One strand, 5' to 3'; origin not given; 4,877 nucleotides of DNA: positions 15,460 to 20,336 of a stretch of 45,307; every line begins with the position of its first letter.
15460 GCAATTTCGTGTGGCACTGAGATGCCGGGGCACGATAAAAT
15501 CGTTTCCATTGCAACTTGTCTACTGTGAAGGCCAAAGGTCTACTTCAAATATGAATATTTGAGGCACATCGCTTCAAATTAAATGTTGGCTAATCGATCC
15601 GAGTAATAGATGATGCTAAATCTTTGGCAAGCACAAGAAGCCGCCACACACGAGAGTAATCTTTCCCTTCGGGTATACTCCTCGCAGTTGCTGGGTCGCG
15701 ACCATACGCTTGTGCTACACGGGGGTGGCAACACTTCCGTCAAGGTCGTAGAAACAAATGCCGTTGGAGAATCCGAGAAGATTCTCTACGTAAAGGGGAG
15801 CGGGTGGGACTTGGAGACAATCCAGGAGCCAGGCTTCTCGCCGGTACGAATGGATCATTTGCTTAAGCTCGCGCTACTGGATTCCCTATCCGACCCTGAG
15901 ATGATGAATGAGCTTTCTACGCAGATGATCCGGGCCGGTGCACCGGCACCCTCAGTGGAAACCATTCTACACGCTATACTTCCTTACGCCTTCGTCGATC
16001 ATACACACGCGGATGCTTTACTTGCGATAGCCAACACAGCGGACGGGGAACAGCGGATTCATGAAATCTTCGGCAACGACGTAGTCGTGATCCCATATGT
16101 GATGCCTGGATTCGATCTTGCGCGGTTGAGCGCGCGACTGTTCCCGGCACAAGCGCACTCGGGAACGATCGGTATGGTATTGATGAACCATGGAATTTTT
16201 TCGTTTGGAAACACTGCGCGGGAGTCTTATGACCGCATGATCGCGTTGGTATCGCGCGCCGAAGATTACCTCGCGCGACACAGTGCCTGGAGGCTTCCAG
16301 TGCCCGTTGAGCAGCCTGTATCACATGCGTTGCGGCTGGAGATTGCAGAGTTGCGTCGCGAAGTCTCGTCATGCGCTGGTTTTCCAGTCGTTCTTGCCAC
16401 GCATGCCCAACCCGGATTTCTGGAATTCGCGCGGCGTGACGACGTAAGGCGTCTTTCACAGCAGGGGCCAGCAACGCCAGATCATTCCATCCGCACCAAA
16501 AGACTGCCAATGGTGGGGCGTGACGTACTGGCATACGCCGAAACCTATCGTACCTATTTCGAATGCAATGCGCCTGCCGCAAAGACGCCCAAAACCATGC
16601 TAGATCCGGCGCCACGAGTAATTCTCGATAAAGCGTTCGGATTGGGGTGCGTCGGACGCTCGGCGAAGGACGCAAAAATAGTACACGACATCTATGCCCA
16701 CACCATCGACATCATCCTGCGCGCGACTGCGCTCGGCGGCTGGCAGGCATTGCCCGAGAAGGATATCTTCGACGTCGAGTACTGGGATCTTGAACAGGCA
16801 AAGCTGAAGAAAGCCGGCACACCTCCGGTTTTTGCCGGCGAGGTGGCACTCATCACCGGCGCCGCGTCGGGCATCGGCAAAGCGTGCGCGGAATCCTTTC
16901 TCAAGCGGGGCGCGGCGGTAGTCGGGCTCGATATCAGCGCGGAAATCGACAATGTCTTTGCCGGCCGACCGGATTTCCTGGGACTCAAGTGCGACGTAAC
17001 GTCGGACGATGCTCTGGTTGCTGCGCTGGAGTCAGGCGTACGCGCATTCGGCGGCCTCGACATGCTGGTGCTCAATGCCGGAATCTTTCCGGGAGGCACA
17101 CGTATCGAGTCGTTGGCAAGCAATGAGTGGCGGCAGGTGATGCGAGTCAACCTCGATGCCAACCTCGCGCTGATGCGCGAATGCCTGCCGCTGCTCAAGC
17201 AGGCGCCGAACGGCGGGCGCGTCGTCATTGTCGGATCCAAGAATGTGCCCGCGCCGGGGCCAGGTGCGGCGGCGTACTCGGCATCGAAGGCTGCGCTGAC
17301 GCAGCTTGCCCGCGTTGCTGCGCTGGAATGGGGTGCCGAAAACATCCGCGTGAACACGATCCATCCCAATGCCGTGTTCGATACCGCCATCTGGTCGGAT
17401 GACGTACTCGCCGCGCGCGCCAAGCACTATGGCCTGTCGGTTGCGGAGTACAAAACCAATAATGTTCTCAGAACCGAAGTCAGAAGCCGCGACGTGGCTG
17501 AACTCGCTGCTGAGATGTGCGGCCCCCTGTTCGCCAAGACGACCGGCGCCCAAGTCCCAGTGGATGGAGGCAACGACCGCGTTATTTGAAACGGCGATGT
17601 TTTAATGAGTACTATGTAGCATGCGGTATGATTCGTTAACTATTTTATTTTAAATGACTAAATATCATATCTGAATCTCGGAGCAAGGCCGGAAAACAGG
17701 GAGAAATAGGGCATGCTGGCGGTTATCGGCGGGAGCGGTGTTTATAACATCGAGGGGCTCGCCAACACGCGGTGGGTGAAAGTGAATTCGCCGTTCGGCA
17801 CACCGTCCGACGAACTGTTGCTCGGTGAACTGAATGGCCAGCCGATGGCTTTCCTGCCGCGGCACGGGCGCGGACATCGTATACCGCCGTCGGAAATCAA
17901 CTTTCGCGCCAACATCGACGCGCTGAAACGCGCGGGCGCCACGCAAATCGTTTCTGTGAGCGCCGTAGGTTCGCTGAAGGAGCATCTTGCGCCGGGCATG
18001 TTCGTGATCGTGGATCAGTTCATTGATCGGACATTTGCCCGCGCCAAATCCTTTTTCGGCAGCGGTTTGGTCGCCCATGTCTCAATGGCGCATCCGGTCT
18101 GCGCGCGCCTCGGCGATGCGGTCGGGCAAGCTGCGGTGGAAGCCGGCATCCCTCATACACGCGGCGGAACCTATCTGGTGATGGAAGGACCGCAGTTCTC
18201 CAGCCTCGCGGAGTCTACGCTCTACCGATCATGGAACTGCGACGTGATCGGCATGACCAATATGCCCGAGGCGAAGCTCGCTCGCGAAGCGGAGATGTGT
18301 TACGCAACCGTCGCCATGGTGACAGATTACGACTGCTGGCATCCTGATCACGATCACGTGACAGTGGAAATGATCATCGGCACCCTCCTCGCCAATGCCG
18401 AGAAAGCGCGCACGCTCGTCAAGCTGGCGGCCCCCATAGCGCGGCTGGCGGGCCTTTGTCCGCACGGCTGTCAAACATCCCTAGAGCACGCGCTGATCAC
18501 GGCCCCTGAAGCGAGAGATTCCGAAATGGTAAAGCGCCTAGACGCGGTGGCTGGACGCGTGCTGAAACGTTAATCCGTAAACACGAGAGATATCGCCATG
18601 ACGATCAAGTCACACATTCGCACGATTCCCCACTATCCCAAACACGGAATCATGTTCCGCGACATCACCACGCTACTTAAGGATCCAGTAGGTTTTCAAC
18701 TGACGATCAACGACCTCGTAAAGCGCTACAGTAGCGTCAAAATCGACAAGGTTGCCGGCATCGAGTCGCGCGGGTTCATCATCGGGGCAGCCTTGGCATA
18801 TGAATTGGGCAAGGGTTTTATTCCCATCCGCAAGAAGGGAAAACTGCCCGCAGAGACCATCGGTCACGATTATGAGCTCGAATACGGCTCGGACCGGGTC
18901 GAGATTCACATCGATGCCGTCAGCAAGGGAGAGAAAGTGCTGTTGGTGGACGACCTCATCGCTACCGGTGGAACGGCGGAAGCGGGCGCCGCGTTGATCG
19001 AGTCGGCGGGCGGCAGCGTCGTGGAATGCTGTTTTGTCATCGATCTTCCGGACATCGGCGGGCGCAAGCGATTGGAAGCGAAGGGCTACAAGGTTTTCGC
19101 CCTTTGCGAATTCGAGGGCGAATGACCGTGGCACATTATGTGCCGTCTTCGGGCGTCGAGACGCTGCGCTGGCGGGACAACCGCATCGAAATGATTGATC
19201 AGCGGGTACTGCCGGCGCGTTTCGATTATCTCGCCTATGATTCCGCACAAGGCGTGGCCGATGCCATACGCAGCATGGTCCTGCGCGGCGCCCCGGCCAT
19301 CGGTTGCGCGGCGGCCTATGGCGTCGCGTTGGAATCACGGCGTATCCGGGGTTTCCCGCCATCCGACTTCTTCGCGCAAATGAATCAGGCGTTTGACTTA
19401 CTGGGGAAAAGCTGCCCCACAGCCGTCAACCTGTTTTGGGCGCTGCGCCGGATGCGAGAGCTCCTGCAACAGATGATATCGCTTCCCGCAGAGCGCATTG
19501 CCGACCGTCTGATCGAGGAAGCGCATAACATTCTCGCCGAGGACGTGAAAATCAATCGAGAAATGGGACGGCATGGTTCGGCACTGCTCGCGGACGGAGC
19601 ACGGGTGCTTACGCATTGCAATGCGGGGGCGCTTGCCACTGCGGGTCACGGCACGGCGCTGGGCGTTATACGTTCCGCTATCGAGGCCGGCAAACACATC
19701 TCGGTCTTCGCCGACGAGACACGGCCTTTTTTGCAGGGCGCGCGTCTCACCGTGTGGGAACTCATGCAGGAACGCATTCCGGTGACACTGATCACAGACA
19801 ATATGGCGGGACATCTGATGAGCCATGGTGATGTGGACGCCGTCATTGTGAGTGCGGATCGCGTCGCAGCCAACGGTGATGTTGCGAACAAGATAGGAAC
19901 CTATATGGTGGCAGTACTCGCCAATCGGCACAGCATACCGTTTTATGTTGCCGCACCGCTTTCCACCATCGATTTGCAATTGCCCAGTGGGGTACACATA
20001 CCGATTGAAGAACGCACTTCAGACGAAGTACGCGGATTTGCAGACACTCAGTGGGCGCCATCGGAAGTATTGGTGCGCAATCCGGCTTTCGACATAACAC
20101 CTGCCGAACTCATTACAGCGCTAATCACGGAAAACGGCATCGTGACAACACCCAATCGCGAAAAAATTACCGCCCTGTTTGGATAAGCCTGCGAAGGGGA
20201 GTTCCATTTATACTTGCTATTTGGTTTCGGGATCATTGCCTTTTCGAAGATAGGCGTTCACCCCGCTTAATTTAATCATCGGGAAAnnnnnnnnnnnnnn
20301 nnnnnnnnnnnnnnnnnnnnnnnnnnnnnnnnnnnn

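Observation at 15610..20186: Aldolase-SDR fusion plus mtnP-apt-mtnA reads as a DHAP-shunt salvage module, wedged inside the LPS locus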

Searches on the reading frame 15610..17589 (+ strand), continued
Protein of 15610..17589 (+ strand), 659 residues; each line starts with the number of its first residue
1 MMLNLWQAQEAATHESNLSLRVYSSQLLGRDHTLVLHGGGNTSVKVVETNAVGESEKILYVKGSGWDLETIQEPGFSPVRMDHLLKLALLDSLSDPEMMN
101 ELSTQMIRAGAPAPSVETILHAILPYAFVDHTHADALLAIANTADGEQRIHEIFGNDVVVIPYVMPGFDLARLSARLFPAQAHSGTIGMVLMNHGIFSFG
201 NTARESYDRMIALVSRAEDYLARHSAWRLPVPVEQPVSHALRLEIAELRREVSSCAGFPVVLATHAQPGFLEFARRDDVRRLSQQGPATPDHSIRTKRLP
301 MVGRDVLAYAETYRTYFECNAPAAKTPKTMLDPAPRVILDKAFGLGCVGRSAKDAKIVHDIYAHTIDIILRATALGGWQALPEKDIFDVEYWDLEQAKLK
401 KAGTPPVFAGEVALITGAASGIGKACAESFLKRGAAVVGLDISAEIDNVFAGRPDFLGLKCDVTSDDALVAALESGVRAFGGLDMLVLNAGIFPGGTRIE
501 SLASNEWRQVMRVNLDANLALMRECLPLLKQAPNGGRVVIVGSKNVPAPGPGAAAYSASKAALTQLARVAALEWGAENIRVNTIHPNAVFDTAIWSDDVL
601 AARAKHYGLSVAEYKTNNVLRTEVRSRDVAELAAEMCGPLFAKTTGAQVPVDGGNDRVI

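Call 86: find_encoding_contigs(protein=P0135, flank=8000, max_places=2)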
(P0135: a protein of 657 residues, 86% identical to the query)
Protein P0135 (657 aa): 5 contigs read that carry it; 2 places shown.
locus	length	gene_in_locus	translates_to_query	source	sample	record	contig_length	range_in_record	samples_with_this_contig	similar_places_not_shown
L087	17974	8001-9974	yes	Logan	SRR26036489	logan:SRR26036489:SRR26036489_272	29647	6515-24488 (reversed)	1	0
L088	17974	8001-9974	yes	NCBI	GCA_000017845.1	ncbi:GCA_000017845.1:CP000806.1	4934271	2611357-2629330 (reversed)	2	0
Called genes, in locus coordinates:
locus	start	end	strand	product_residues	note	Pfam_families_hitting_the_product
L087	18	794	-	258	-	PF04542:Sigma70_r2, PF04539:Sigma70_r3, PF04545:Sigma70_r4, PF08281:Sigma70_r4_2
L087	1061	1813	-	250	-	PF13938:DUF4213, PF04016:DUF364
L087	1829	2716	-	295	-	PF01040:UbiA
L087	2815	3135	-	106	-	PF06411:HdeA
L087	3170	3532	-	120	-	PF13436:Gly-zipper_OmpA (weak)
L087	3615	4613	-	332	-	PF00389:2-Hacid_dh, PF02826:2-Hacid_dh_C, PF03446:NAD_binding_2 (faint)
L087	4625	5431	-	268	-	PF00528:BPD_transp_1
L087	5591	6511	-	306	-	PF12974:Phosphonate-bd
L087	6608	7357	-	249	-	PF00005:ABC_tran, PF13304:AAA_21 (faint)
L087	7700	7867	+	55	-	-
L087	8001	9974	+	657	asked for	PF00596:Aldolase_II, PF00106:adh_short, PF08659:KR (faint), PF23441:SDR, PF13561:adh_short_C2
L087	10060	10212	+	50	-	PF00684:DnaJ_CXXCXGXG (weak)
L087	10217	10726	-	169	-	PF01724:DUF29 (faint)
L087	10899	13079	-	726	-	PF19420:DDAH_eukar, PF04455:Saccharop_dh_N, PF21571:ArgZ-like_C_1st, PF21570:ArgZ-like_C_2nd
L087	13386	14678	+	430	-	PF00145:DNA_methylase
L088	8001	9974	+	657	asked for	PF00596:Aldolase_II, PF00106:adh_short, PF08659:KR (faint), PF23441:SDR, PF13561:adh_short_C2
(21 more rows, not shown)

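Call 87: find_encoding_contigs(protein=P0172, flank=8000, max_places=2)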
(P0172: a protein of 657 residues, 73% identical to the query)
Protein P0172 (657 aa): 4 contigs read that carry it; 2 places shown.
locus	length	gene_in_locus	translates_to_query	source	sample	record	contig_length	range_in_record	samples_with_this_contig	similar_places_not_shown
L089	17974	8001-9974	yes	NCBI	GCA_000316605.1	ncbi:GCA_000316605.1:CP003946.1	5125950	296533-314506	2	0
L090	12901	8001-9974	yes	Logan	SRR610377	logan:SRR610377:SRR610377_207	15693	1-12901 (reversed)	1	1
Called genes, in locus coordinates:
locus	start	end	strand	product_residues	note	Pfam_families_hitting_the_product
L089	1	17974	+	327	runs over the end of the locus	PF01710:HTH_Tnp_IS630 (weak), PF13565:HTH_32 (weak), PF13592:HTH_33 (weak), PF13358:DDE_3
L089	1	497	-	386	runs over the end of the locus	PF02653:BPD_transp_2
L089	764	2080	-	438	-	PF13458:Peripla_BP_6, PF13433:Peripla_BP_5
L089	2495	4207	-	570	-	PF00449:Urease_alpha, PF07969:Amidohydro_3 (faint), PF01979:Amidohydro_1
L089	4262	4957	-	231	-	PF01730:UreF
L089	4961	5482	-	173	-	-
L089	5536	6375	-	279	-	PF01774:UreD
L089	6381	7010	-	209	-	PF02492:cobW, PF03308:MeaB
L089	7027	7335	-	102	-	PF00699:Urease_beta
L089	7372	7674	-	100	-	PF00547:Urease_gamma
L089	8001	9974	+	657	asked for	PF00596:Aldolase_II, PF00106:adh_short, PF08659:KR (faint), PF01370:Epimerase (weak), PF13561:adh_short_C2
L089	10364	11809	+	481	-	PF00989:PAS (weak), PF08448:PAS_4, PF02518:HATPase_c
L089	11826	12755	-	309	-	PF05235:CHAD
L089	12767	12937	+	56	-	-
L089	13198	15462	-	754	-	PF00497:SBP_bac_3, PF00990:GGDEF, PF00563:EAL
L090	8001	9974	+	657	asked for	PF00596:Aldolase_II, PF00106:adh_short, PF08659:KR (faint), PF01370:Epimerase (weak), PF13561:adh_short_C2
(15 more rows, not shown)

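Call 88: find_encoding_contigs(protein=P0188, flank=8000, max_places=2)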
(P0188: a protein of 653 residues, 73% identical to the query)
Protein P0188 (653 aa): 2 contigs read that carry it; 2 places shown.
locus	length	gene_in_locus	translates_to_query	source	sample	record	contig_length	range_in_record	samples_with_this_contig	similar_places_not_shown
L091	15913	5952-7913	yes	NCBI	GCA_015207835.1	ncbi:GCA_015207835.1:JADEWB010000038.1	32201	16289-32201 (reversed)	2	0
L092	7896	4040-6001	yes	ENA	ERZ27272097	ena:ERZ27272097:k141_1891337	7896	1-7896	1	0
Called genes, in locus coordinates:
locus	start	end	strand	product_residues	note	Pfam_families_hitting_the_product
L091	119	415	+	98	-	-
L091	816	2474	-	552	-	PF00682:HMGL-like, PF22617:HCS_D2, PF08502:LeuA_dimer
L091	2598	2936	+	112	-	PF00111:Fer2 (weak)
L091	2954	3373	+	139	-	-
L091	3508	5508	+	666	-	PF00070:Pyr_redox (faint), PF00890:FAD_binding_2 (faint), PF01266:DAO, PF03486:HI0933_like (faint), PF05690:ThiG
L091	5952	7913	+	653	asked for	PF00596:Aldolase_II, PF00106:adh_short, PF01370:Epimerase (weak), PF13561:adh_short_C2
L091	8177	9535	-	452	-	PF01134:GIDA (faint), PF01266:DAO (faint), PF01494:FAD_binding_3 (faint), PF07992:Pyr_redox_2, PF13450:NAD_binding_8, PF13454:NAD_binding_9 (faint), PF00070:Pyr_redox, PF22366:NDH2_C, +1 more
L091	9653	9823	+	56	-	-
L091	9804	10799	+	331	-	PF02826:2-Hacid_dh_C (weak), PF03446:NAD_binding_2 (weak), PF03807:F420_oxidored (weak), PF07991:KARI_N, PF01450:KARI_C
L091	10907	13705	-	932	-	PF13614:AAA_31, PF01656:CbiA (weak)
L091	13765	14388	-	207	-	-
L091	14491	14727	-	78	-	-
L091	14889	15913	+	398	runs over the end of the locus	PF07690:MFS_1, PF12832:MFS_1_like (faint), PF11700:ATG22 (faint), PF07690:MFS_1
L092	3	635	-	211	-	?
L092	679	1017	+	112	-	PF00111:Fer2 (weak)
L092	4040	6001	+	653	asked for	PF00596:Aldolase_II, PF00106:adh_short, PF01370:Epimerase (weak), PF13561:adh_short_C2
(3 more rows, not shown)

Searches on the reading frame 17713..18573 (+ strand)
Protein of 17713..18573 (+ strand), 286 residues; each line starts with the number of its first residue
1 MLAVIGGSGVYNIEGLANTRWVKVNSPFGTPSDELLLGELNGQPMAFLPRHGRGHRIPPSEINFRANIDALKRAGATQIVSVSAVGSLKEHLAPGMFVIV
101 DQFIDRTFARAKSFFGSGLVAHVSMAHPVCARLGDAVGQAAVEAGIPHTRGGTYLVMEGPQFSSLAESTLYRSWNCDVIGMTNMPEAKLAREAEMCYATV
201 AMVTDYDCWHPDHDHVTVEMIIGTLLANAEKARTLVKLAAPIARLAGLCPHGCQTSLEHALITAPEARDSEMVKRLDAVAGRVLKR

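Call 3: search_protein_families(library=pfam, proteins=[window:17713-18573:+])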
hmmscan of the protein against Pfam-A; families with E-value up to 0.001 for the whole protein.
window:17713-18573:+ (286 aa): 1 family
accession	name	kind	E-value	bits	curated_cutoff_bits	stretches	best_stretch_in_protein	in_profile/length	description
PF01048.26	PNP_UDP_1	-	1.2e-40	139.8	25.1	1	2-237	2-229/233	Phosphorylase superfamily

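Call 4: search_protein_families(library=ncbifam, proteins=[window:17713-18573:+])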
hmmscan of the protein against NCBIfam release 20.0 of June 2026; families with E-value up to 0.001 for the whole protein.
window:17713-18573:+ (286 aa): 11 families
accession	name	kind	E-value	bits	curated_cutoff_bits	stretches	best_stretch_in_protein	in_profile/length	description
NF006492.0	PRK08931.1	equivalog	6.1e-151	501.7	437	1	1-285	5-290/291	S-methyl-5'-thioadenosine phosphorylase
NF005657.0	PRK07432.1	equivalog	2.1e-103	345.4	453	1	3-279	7-285/291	S-methyl-5'-thioadenosine phosphorylase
TIGR01694.1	MTAP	equivalog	2.7e-89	298.7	274.85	1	1-237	1-235/240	S-methyl-5'-thioadenosine phosphorylase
NF006334.0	PRK08564.1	equivalog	3.6e-86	288.6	382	1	2-261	10-266/267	S-methyl-5'-thioadenosine phosphorylase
NF005876.0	PRK07823.1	equivalog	2.6e-71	239.9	306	1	1-251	7-253/267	S-methyl-5'-thioadenosine phosphorylase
NF006599.0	PRK09136.1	equivalog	6.5e-64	215.5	223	1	1-237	3-241/247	S-methyl-5'-thioinosine phosphorylase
NF006054.0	PRK08202.1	equivalog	6.4e-20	71.8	218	1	33-237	65-268/274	purine-nucleoside phosphorylase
TIGR01697.1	PNPH-PUNA-XAPA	subfamily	2e-18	66.6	197.1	1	33-218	41-227/247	inosine/guanosine/xanthosine phosphorylase family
TIGR01698.1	PUNP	equivalog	7.3e-16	58.3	302.6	1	34-207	42-212/245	purine-nucleoside phosphorylase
TIGR01700.1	PNPH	equivalog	3e-11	43.2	293.35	1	34-234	42-242/249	purine nucleoside phosphorylase I, inosine and guanosine-specific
TIGR01699.1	XAPA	equivalog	1.8e-09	37.5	370.9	1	32-205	40-213/248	xanthosine phosphorylase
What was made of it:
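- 17713..18573 (+): mtnP, S-methyl-5'-thioadenosine phosphorylase (286 aa). NF006492 scores 501.7 (cutoff 437) and TIGR01694 scores 298.7 (cutoff 274.85) (call 4).
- On DHAP shunt (MtnP/MtnA/Ald2 system): 17713-18573 scores 501.7 on NF006492 (cutoff 437) (call 4).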

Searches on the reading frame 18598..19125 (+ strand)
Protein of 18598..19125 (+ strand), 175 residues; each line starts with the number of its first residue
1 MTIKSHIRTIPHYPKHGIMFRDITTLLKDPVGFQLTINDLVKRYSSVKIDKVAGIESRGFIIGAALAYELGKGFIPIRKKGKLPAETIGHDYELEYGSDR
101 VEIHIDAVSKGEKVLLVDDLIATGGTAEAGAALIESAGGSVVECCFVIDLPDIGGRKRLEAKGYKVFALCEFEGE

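Call 3: search_protein_families(library=pfam, proteins=[window:18598-19125:+])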
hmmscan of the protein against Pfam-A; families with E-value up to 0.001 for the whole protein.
window:18598-19125:+ (175 aa): 1 family
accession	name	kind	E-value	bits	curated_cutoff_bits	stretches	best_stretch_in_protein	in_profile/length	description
PF00156.33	Pribosyltran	-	1.3e-14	54.3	26.3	1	47-152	28-128/158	Phosphoribosyl transferase domain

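Call 4: search_protein_families(library=ncbifam, proteins=[window:18598-19125:+])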
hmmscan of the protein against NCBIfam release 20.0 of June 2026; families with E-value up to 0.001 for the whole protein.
window:18598-19125:+ (175 aa): 22 families
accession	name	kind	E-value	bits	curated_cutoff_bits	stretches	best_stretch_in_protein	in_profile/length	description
NF002634.0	PRK02304.1-3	equivalog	1.1e-83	279.4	170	1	2-174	9-181/182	adenine phosphoribosyltransferase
NF002632.0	PRK02304.1-1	equivalog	6.7e-70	234.5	243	1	2-175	10-183/183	adenine phosphoribosyltransferase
TIGR01090.1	apt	equivalog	5.9e-68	228.2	185.85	1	3-171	1-168/169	adenine phosphoribosyltransferase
NF002636.0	PRK02304.1-5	equivalog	1.1e-67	226.9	125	1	2-163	8-169/176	adenine phosphoribosyltransferase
NF002633.0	PRK02304.1-2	equivalog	8.9e-62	207.9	224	1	1-173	1-171/172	adenine phosphoribosyltransferase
NF009211.0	PRK12560.1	equivalog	5.9e-35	120.8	188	1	2-172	5-176/187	adenine phosphoribosyltransferase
NF002635.0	PRK02304.1-4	subfamily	9.5e-16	57.9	146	1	38-171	44-173/188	adenine phosphoribosyltransferase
NF040646.1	HPT_Archaea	equivalog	1.1e-15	57.7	200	1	38-170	43-172/184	hypoxanthine/guanine phosphoribosyltransferase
NF006328.0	PRK08558.1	equivalog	2.8e-14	53.3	184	1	20-171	83-236/238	adenine phosphoribosyltransferase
NF006671.0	PRK09219.1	equivalog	3.1e-14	52.9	177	1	38-172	40-178/192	xanthine phosphoribosyltransferase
TIGR00336.1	pyrE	equivalog_domain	1.8e-10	40.9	106.8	1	41-171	46-169/173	orotate phosphoribosyltransferase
TIGR01744.1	XPRTase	equivalog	1.4e-09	37.9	164.45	1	39-171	41-177/191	xanthine phosphoribosyltransferase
TIGR01367.1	pyrE_Therm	equivalog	2.1e-09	37.3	150.25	1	107-173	101-163/187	orotate phosphoribosyltransferase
NF005592.0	PRK07322.1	subfamily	2.5e-09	36.7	143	1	38-148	43-157/180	adenine phosphoribosyltransferase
NF004034.0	PRK05500.1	equivalog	2.9e-08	32.8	656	1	22-171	318-452/478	bifunctional orotidine-5'-phosphate decarboxylase/orotate phosphoribosyltransferase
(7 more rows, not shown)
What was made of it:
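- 18598..19125 (+): apt, adenine phosphoribosyltransferase (175 aa). It would recycle the adenine released by MtnP. NF002634 scores 279.4 (cutoff 170) and TIGR01090 scores 228.2 (cutoff 185.85) (call 4).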

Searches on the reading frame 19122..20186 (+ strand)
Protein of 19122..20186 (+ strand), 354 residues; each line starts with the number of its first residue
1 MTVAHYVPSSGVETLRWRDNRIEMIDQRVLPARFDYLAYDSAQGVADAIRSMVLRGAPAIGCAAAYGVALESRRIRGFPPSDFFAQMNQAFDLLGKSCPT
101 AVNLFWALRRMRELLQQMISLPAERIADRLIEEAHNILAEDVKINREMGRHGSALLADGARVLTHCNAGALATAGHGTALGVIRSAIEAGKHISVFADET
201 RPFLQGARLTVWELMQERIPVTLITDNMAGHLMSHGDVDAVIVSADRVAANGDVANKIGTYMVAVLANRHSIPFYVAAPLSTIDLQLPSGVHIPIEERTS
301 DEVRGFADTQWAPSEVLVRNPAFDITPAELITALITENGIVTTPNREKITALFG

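Call 3: search_protein_families(library=pfam, proteins=[window:19122-20186:+])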
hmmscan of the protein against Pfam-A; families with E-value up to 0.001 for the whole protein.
window:19122-20186:+ (354 aa): 1 family
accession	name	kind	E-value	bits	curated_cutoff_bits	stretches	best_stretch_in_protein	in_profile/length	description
PF01008.23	IF-2B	-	1.2e-89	300.8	22.4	1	55-342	3-279/280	Initiation factor 2 subunit family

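Call 4: search_protein_families(library=ncbifam, proteins=[window:19122-20186:+])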
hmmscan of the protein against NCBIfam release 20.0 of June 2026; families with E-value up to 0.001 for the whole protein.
window:19122-20186:+ (354 aa): 8 families
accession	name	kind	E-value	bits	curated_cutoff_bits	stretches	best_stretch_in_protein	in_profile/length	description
NF004326.0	PRK05720.1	subfamily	4.3e-139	463.3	271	1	12-353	10-352/358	s-methyl-5-thioribose-1-phosphate isomerase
TIGR00512.1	salvage_mtnA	equivalog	1.6e-133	444.8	279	1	14-342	2-334/335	S-methyl-5-thioribose-1-phosphate isomerase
TIGR00524.1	eIF-2B_rel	subfamily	2.7e-116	387.9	185.85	1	43-342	5-302/303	S-methyl-5-thioribose-1-phosphate isomerase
NF004700.0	PRK06036.1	equivalog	5.3e-113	377.5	528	1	14-346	3-333/339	S-methyl-5-thioribose-1-phosphate isomerase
NF004436.0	PRK05772.1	equivalog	6.7e-93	311.8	521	1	12-351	16-359/363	S-methyl-5-thioribose-1-phosphate isomerase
TIGR00511.1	ribulose_e2b2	equivalog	5.8e-58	196.5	314.1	1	44-341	4-286/301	ribose 1,5-bisphosphate isomerase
NF006210.0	PRK08335.1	equivalog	2.1e-23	82.9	339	1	122-345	73-273/275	translation initiation factor IF-2B subunit alpha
NF004994.0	PRK06372.1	equivalog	1.5e-13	50.7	249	1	164-343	83-248/253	translation initiation factor IF-2B subunit delta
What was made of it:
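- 19122..20186 (+): mtnA, S-methyl-5-thioribose-1-phosphate isomerase (354 aa). Its start overlaps the apt stop as ATGA. TIGR00512 scores 444.8 (cutoff 279) and NF004326 scores 463.3 (cutoff 271) (call 4).
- On DHAP shunt (MtnP/MtnA/Ald2 system): 19122-20186 scores 444.8 on TIGR00512 (cutoff 279) (call 4).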

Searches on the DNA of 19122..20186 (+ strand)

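Call 40: search_dna_similar(query=window:19122-20186:+, collection=ecoli_genomes, mode=distant, max_rows=5, max_evalue=0.001)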
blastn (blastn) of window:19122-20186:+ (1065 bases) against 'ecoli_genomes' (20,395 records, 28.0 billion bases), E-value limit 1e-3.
No match.
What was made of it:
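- Tried and rejected: Getting an E. coli Ald2 sequence for a direct comparison failed. blastn of the window mtnA against E. coli genomes gave no match (call 40), and protein mode is not offered for that collection.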
